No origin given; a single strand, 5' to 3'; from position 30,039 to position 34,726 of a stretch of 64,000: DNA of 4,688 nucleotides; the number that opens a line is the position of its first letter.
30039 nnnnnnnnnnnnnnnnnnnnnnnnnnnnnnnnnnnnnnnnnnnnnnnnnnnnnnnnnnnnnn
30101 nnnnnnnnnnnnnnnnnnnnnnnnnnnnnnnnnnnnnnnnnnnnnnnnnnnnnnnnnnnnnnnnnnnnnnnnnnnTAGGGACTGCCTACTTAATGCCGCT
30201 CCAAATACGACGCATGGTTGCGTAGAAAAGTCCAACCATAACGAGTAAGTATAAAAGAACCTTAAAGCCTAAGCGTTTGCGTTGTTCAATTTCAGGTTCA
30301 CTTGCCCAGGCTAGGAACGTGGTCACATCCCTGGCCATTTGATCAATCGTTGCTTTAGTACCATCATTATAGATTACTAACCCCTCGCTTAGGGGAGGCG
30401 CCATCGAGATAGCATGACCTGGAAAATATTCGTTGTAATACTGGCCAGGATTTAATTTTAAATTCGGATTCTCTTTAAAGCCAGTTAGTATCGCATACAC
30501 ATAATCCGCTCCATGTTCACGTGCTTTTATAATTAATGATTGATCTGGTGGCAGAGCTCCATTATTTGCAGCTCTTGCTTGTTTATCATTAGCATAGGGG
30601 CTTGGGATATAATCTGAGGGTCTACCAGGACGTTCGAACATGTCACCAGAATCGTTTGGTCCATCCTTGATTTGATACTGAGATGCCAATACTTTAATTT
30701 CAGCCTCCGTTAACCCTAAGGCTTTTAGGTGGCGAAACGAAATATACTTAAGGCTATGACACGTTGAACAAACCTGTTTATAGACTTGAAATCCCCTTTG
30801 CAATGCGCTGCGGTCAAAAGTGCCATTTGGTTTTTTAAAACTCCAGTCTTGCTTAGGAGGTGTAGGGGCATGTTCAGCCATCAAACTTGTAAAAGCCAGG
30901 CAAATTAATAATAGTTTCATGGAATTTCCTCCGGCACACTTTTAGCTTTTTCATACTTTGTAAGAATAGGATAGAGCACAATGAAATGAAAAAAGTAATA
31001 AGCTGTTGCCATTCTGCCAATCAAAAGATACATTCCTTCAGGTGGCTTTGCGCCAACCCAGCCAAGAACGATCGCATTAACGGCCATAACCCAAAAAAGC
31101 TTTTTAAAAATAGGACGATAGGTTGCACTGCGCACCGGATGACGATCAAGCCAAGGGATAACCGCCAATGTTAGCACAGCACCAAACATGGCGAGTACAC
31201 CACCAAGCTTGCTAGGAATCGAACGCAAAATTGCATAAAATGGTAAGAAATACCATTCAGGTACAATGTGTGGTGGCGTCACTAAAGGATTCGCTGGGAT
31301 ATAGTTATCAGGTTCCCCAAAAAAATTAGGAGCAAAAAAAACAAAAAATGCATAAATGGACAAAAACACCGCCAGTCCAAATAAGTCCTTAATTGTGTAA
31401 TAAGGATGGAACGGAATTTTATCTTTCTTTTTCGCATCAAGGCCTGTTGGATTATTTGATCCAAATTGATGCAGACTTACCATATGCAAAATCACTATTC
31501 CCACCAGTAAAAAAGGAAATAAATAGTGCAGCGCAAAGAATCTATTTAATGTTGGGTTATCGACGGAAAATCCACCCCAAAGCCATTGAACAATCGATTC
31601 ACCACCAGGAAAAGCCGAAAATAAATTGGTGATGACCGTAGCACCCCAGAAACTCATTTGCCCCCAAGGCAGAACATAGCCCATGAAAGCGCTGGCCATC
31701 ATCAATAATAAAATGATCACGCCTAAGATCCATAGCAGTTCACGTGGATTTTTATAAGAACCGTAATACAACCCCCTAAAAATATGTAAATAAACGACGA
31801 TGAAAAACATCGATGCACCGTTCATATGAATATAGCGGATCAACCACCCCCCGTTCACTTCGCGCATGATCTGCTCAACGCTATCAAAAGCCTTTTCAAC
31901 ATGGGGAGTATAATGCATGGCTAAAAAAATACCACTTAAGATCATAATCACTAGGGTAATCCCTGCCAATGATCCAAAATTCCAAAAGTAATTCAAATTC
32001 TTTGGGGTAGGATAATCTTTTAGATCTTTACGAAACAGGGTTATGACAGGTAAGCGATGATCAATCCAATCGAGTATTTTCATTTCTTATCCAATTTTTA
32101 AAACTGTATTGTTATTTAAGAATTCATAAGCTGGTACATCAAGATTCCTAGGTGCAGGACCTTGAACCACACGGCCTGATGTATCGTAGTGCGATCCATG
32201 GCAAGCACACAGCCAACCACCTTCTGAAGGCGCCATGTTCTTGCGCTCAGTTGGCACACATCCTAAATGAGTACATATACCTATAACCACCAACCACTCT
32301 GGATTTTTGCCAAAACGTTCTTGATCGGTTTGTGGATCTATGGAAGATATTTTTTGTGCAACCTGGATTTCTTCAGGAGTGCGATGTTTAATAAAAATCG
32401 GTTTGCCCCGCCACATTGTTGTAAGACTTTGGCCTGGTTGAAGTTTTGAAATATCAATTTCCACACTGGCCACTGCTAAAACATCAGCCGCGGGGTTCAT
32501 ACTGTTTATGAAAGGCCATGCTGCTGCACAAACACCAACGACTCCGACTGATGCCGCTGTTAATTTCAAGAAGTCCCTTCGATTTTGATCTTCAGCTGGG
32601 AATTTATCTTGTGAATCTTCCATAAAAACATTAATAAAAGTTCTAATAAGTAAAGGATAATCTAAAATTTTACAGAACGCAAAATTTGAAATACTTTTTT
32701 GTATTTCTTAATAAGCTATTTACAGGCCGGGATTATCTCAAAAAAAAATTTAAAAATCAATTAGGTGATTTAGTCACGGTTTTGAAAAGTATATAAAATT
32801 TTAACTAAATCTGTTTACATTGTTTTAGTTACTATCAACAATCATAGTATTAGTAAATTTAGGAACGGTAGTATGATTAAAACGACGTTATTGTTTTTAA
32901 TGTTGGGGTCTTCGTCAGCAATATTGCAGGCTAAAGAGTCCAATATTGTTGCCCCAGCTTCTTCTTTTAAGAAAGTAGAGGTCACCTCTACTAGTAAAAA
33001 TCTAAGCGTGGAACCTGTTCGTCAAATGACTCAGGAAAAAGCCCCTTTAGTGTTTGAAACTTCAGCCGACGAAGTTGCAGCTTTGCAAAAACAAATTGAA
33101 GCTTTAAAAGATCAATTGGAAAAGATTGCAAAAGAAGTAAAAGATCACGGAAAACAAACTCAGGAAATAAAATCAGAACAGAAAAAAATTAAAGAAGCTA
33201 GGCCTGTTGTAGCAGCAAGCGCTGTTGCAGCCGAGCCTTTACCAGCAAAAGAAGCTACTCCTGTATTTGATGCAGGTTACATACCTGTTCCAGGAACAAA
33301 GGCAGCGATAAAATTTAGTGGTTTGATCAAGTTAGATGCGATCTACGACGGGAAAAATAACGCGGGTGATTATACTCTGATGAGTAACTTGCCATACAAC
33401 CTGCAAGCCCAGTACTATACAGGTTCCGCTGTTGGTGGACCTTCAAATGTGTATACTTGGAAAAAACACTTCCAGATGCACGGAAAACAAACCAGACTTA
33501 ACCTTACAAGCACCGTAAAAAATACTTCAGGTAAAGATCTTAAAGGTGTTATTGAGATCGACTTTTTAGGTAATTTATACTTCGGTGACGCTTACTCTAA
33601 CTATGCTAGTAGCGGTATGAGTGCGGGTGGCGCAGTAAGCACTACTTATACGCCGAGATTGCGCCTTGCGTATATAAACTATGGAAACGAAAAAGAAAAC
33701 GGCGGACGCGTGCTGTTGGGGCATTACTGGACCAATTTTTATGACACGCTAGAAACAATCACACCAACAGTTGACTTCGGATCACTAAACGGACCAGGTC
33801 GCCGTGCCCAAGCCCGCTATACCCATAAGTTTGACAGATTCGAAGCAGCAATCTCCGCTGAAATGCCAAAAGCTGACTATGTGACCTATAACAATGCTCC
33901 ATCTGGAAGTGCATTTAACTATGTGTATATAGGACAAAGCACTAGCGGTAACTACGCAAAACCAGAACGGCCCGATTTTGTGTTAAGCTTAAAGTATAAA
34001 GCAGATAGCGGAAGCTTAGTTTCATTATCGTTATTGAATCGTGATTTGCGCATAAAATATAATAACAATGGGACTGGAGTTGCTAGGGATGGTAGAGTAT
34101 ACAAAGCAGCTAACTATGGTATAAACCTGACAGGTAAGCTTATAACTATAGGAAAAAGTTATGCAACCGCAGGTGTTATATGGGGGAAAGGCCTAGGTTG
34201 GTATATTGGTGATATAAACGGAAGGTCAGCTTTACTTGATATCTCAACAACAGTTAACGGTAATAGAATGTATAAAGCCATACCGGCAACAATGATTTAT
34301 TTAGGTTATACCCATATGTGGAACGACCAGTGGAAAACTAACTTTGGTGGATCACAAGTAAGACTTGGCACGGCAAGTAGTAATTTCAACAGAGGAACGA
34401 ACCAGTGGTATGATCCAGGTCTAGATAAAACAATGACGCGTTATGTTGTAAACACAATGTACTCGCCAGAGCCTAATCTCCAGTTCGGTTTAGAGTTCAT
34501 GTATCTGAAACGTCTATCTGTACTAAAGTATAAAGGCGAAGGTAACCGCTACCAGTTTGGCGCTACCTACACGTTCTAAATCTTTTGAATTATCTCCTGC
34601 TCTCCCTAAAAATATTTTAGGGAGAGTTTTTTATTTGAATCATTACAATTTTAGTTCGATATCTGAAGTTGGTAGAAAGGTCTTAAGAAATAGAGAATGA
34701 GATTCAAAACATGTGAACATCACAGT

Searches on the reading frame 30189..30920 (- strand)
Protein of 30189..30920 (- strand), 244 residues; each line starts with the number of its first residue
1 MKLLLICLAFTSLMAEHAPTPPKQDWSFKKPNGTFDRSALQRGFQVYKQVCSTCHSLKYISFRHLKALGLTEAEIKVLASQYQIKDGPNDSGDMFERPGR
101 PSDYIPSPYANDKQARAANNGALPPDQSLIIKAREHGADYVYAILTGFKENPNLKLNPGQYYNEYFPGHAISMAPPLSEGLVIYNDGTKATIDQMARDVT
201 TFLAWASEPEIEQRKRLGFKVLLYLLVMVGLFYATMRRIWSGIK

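Call 12: find_related_loci(query=window:30189-30920:-, collection=genome_contigs, flank=10000)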
Query window:30189-30920:- (244 aa) in genome_contigs; peptide patterns used: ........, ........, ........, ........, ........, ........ (x = any residue, [..] = any of these).
423 stretches matched a pattern; 355 encode a relative of the query (tblastn E <= 1e-3); the best 80 are kept; 80 distinct loci.
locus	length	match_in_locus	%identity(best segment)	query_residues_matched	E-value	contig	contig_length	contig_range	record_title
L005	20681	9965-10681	84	6-244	2e-143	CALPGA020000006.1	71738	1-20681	MAG: Candidatus Finniella inopinata isolate HRS-ES2-bin-430 genome assembly, contig: HRS-ES2-C268-p1, whole genome shotg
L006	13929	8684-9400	83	6-244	2e-141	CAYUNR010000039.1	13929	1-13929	MAG TPA_asm: uncultured Candidatus Finniella sp. isolate SRP292972_co3_26 genome assembly, contig: NODE_2017_length_1392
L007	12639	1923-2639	82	6-244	1e-140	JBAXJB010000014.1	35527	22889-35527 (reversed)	MAG: Alphaproteobacteria bacterium isolate ELA364 MAG364_14, whole genome shotgun sequence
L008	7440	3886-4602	82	6-244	2e-140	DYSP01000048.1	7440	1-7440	MAG TPA_asm: Candidatus Odyssella sp. isolate SulCav_PC08_3_38_13 SulCav_PC08-3_9017_length_7440_cov_7.648206, whole gen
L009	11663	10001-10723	78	4-244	2e-131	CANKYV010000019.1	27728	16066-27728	MAG: Alphaproteobacteria bacterium isolate ZE05-15may19-24 genome assembly, contig: ZE05-15May19-c343, whole genome shot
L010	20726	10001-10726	77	3-244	9e-130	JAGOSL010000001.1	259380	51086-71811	MAG: Proteobacteria bacterium isolate Gw_Eff_bin_318 Gw_Eff_27_length_259380_cov_9.087235, whole genome shotgun sequence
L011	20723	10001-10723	77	4-244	6e-130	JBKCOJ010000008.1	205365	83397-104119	MAG: Pseudomonadota bacterium isolate samp_455_metabat2_141 samp_455_616777, whole genome shotgun sequence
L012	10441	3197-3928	78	2-244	2e-129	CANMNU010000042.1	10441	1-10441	MAG: Alphaproteobacteria bacterium isolate ZH-15may19-298 genome assembly, contig: ZH-15May19-c18513, whole genome shotg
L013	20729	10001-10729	60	3-243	8e-101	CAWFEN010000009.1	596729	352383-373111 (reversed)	MAG: uncultured Alphaproteobacteria bacterium isolate MFD04463.bin.1.296 genome assembly, contig: contig_45000, whole ge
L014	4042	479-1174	59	13-243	2e-99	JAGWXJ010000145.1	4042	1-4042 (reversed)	MAG: Alphaproteobacteria bacterium isolate REEB464 contig-150_38001, whole genome shotgun sequence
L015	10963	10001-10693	61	15-244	1e-98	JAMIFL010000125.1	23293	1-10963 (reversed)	MAG: Alphaproteobacteria bacterium isolate UR_AS_metabat.35 k201_1291846, whole genome shotgun sequence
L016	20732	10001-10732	58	1-243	7e-99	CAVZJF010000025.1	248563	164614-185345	MAG: uncultured Alphaproteobacteria bacterium isolate MFD01138.bin.2.121 genome assembly, contig: contig_36651, whole ge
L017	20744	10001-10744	56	3-244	2e-96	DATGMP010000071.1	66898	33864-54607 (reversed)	MAG TPA_asm: Alphaproteobacteria bacterium isolate SMAG_U9915 k141_294903, whole genome shotgun sequence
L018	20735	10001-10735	56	1-244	3e-96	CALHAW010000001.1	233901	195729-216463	MAG: uncultured Alphaproteobacteria bacterium isolate H2_Bin_Bin_28_1 genome assembly, contig: c_000000974096, whole gen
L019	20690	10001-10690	60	15-243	2e-96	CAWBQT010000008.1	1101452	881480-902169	MAG: uncultured Alphaproteobacteria bacterium isolate MFD01248.bin.2.60 genome assembly, contig: contig_210, whole genom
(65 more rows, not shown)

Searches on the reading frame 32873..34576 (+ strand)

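Call 60: search_protein_families(library=pfam, proteins=[window:32873-34576:+], max_evalue=0.001)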
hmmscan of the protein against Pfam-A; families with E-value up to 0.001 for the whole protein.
window:32873-34576:+ (568 aa): 2 families
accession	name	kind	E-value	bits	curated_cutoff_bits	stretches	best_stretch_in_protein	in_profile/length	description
PF02530.20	Porin_2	-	1.1e-05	25.5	22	1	117-546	3-330/357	Porin subfamily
PF19577.5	DcaP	-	1.1e-05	25.2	27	0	462-567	312-409/410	DcaP outer membrane protein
